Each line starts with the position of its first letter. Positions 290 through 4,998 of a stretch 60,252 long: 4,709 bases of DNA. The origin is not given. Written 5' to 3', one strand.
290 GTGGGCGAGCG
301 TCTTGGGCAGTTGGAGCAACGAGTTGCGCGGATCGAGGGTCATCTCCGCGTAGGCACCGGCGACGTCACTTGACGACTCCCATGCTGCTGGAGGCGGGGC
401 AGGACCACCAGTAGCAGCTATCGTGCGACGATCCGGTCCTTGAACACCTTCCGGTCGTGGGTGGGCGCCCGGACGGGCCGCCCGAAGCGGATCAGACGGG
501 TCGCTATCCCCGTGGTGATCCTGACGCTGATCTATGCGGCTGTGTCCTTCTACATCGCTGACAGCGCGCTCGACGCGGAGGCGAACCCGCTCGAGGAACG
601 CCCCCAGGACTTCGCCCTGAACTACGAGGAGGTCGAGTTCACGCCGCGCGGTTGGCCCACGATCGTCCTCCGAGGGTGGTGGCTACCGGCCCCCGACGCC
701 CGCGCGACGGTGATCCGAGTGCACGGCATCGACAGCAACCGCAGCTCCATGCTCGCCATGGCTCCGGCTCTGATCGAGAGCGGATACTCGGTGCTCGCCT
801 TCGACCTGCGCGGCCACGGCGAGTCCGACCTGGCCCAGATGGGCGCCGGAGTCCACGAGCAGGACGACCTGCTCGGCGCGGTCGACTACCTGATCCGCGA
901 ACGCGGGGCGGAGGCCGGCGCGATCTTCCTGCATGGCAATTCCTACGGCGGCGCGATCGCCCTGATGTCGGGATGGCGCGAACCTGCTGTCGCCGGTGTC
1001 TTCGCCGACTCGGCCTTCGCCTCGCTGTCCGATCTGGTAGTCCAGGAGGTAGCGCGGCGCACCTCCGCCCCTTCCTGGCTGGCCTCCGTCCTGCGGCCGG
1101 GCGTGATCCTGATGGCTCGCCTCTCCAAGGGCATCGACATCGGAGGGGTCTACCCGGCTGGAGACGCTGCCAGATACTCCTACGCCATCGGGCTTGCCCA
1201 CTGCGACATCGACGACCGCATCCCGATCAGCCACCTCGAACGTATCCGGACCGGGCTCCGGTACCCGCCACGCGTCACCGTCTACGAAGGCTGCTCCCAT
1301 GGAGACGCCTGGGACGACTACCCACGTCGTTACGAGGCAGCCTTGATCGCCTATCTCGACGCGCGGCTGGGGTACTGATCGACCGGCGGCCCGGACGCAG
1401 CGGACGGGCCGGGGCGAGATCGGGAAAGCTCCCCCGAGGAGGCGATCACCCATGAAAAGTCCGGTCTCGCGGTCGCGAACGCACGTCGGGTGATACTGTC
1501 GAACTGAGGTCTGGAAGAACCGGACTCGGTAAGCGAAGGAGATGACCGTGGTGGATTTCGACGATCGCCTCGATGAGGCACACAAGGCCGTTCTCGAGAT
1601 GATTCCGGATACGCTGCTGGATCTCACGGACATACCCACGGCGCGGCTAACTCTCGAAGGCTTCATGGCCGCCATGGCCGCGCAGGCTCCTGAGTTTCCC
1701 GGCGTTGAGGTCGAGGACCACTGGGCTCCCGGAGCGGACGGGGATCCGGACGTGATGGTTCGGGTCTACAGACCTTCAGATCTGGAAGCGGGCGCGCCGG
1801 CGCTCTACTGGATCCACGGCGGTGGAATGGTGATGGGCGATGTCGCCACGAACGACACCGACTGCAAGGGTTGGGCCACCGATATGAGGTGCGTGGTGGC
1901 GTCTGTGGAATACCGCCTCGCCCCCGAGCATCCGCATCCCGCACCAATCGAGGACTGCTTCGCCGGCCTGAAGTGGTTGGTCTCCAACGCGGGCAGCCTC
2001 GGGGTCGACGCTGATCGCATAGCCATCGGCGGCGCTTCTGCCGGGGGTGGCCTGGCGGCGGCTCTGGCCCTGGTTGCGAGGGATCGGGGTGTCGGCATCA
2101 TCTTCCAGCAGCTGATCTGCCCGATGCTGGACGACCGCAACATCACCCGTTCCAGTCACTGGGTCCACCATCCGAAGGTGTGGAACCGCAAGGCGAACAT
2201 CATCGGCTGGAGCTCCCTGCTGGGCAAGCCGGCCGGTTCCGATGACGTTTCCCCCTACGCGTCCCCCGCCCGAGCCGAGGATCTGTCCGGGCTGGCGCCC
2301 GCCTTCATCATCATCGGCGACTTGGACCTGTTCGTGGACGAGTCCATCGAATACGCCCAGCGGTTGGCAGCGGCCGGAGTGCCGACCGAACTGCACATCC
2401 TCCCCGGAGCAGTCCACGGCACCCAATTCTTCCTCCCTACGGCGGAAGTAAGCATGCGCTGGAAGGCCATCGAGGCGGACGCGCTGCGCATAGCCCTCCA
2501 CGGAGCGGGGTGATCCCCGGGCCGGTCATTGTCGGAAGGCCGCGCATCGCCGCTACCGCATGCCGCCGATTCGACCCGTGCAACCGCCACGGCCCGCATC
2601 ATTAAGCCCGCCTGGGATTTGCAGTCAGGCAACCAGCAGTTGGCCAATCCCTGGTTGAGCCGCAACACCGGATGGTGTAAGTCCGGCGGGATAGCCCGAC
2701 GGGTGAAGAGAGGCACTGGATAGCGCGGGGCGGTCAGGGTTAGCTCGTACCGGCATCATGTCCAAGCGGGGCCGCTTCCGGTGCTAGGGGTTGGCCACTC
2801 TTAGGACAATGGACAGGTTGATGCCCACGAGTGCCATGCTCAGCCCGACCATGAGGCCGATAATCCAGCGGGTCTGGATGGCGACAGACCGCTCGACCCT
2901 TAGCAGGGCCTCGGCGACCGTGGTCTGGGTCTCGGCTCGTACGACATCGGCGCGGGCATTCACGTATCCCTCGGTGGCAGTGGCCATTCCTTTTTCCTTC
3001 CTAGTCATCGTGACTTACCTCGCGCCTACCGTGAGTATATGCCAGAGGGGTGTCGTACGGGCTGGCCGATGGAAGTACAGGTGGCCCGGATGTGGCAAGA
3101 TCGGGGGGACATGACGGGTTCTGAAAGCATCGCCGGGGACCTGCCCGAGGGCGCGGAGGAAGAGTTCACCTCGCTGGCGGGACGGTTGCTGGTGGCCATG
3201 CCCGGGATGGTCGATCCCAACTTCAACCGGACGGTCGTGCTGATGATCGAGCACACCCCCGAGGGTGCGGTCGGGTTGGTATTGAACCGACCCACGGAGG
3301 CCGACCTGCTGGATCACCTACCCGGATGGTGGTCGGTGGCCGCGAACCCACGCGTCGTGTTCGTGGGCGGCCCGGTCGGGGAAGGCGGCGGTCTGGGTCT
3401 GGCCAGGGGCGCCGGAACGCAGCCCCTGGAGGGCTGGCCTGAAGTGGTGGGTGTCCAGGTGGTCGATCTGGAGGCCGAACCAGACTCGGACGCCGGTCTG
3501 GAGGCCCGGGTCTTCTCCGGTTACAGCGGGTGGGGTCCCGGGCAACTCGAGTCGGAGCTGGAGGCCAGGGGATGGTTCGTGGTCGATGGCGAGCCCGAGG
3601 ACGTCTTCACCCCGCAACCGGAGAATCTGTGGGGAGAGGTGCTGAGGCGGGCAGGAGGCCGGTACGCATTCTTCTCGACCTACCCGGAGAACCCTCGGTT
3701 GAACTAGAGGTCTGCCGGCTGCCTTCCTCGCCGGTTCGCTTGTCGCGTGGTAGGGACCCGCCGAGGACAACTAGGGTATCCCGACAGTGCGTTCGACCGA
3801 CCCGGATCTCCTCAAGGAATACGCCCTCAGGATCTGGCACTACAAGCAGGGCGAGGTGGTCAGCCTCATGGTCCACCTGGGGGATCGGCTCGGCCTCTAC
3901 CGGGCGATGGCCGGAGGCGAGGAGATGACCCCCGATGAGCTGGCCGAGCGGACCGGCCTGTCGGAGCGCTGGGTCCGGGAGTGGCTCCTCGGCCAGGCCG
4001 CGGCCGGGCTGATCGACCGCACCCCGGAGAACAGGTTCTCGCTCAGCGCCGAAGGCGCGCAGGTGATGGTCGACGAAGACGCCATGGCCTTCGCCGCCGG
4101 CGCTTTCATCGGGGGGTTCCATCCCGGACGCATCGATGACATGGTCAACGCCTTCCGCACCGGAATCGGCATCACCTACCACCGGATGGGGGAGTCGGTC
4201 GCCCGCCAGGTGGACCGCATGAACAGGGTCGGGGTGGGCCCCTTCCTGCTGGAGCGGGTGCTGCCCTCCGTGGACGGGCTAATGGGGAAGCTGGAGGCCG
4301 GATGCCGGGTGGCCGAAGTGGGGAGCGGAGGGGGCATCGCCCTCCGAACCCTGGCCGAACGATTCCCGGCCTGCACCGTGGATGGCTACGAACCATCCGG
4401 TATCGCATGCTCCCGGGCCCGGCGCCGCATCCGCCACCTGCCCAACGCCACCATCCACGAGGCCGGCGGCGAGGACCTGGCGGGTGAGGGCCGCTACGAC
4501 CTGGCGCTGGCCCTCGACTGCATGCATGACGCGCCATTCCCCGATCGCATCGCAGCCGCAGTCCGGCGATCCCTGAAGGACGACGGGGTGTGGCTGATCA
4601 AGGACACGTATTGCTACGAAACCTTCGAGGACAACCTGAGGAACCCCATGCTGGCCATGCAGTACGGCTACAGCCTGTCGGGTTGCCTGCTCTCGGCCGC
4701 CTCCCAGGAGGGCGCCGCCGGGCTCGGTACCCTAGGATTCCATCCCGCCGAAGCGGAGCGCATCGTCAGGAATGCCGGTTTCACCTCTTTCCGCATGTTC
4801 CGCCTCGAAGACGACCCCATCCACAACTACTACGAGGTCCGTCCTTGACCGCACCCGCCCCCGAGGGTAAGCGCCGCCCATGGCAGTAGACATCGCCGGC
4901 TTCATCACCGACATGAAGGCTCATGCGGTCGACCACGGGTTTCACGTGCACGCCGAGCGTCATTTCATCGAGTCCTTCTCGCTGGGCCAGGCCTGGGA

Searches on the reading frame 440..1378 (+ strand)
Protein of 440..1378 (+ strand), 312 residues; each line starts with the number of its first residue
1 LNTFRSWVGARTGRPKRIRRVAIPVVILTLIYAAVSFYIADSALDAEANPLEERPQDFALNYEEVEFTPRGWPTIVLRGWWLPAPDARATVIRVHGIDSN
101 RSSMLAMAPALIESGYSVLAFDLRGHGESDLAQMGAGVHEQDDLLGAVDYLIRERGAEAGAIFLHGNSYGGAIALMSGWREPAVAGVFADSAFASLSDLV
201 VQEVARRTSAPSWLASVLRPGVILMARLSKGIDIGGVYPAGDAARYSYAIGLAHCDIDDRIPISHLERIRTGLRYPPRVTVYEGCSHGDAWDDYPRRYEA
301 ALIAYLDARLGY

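Call 80: search_protein_families(library=pfam, proteins=[window:440-1378:+], max_evalue=0.001)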
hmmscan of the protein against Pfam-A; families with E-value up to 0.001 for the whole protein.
window:440-1378:+ (312 aa): 5 families
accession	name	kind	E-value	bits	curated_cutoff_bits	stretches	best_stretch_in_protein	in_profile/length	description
PF12146.15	Hydrolase_4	-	9.3e-14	51.7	27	1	86-200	2-117/239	Serine aminopeptidase, S33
PF12697.13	Abhydrolase_6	-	1.7e-09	39.1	26.3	1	94-298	4-214/217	Alpha/beta hydrolase family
PF00561.26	Abhydrolase_1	-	3e-07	30.8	25.8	1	91-192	3-102/245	alpha/beta hydrolase fold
PF02129.25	Peptidase_S15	-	4.7e-07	30.2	23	1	72-201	19-139/262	X-Pro dipeptidyl-peptidase (S15 family)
PF00326.27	Peptidase_S9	-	8.3e-06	25.9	22.6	1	111-177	10-81/213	Prolyl oligopeptidase family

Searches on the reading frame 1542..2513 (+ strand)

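Call 80: search_protein_families(library=pfam, proteins=[window:1542-2513:+], max_evalue=0.001)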
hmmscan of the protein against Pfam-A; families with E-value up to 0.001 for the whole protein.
window:1542-2513:+ (323 aa): 4 families
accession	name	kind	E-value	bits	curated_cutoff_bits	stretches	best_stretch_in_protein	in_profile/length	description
PF07859.19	Abhydrolase_3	-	6e-60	203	25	1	89-294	2-208/210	alpha/beta hydrolase fold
PF20434.5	BD-FAE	-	1.3e-21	77.6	26.8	1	75-182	3-113/215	BD-FAE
PF00135.34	COesterase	-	1.5e-11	44.4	27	1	73-192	88-214/515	Carboxylesterase family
PF00326.27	Peptidase_S9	-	1.7e-09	38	22.6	1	135-295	44-190/213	Prolyl oligopeptidase family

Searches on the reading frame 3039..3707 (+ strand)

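Call 80: search_protein_families(library=pfam, proteins=[window:3039-3707:+], max_evalue=0.001)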
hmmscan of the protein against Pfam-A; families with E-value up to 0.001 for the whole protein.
window:3039-3707:+ (222 aa): 1 family
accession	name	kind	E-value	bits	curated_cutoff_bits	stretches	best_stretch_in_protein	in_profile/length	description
PF02622.21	DUF179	-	1e-35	123.5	27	1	55-206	1-157/157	AlgH-like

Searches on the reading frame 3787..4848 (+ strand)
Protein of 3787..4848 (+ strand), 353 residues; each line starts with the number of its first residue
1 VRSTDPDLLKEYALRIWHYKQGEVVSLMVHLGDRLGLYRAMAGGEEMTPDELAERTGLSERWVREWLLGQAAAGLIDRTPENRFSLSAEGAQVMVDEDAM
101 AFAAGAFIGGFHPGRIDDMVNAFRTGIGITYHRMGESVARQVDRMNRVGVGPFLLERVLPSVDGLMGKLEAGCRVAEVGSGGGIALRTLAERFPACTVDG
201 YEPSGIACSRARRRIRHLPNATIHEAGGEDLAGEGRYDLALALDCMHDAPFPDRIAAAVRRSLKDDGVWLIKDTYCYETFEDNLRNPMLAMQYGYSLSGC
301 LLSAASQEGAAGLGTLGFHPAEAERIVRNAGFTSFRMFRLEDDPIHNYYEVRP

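Call 80: search_protein_families(library=pfam, proteins=[window:3787-4848:+], max_evalue=0.001)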
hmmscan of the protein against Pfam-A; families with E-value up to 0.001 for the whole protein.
window:3787-4848:+ (353 aa): 6 families
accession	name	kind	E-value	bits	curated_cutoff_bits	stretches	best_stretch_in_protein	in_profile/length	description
PF21320.3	HTH_65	-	9.9e-13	48.5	24.1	1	25-94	3-73/75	Rv2258c-like winged HTH domain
PF08242.18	Methyltransf_12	-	6.7e-11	43.2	30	1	177-268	2-97/98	Methyltransferase domain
PF13489.12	Methyltransf_23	-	6.3e-10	39.5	27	1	162-295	13-134/164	Methyltransferase domain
PF13649.12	Methyltransf_25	-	7.9e-10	39.7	27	1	175-267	1-97/97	Methyltransferase domain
PF08241.18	Methyltransf_11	-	6.1e-08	33.6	21.2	1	177-270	2-94/95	Methyltransferase domain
PF13847.12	Methyltransf_31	-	1.5e-05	25.1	27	1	170-275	2-113/145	Methyltransferase domain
